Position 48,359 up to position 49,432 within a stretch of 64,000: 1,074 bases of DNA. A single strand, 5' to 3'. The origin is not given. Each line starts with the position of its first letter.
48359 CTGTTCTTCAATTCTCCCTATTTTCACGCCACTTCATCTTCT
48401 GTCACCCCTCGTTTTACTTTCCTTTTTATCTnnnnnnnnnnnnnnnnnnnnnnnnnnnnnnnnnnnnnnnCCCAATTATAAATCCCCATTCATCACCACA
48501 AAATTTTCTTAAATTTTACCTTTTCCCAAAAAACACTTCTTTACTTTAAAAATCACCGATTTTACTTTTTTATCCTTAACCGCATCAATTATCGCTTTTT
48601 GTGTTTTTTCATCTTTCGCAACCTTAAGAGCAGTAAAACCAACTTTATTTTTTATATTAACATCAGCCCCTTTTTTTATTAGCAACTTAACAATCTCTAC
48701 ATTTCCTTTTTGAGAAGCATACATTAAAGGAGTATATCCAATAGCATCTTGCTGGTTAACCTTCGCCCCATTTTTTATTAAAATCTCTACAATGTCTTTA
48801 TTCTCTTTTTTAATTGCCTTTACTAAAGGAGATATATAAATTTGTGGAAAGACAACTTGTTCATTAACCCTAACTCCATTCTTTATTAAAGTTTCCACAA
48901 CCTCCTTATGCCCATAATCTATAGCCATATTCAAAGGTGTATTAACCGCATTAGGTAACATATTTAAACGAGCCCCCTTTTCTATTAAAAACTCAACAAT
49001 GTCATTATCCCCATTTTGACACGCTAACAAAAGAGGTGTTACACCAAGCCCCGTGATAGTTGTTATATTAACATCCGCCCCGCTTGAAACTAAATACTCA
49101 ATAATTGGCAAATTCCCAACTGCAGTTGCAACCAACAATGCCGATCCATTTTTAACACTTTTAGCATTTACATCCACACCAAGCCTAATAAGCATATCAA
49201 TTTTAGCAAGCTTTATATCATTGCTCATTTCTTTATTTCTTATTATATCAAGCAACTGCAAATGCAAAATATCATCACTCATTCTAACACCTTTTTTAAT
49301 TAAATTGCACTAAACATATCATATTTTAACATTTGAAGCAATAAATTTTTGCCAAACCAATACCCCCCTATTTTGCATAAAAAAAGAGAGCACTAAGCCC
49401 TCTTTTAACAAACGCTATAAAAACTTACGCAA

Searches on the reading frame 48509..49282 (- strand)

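Call 87: search_protein_families(library=pfam, proteins=[window:48509-49282:-], max_evalue=0.0001)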
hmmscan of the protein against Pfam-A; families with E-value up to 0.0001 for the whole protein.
window:48509-49282:- (257 aa): 7 families
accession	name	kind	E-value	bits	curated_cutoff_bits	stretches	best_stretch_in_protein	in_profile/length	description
PF00023.36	Ank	-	3.6e-41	137.3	21.1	2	182-213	2-33/33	Ankyrin repeat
PF12796.13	Ank_2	-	1e-37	129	27.3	2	50-142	2-89/90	Ankyrin repeats (3 copies)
PF13637.12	Ank_4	-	6.7e-35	118.8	22.7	3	153-202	1-50/50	Ankyrin repeats (many copies)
PF13606.12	Ank_3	-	9e-35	114.7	22.3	2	182-210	2-30/30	Ankyrin repeat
PF13857.12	Ank_5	-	6.9e-25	87.3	27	1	181-222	15-56/56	Ankyrin repeats (many copies)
PF23745.1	ANK_LRRK2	-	4.4e-12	46.4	27.5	0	153-207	35-89/130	LRRK2 ANK repeat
PF24521.3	Ank_KRIT1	-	1.3e-09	38.4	80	0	111-171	43-107/149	KRIT1 ankyrin-repeats domain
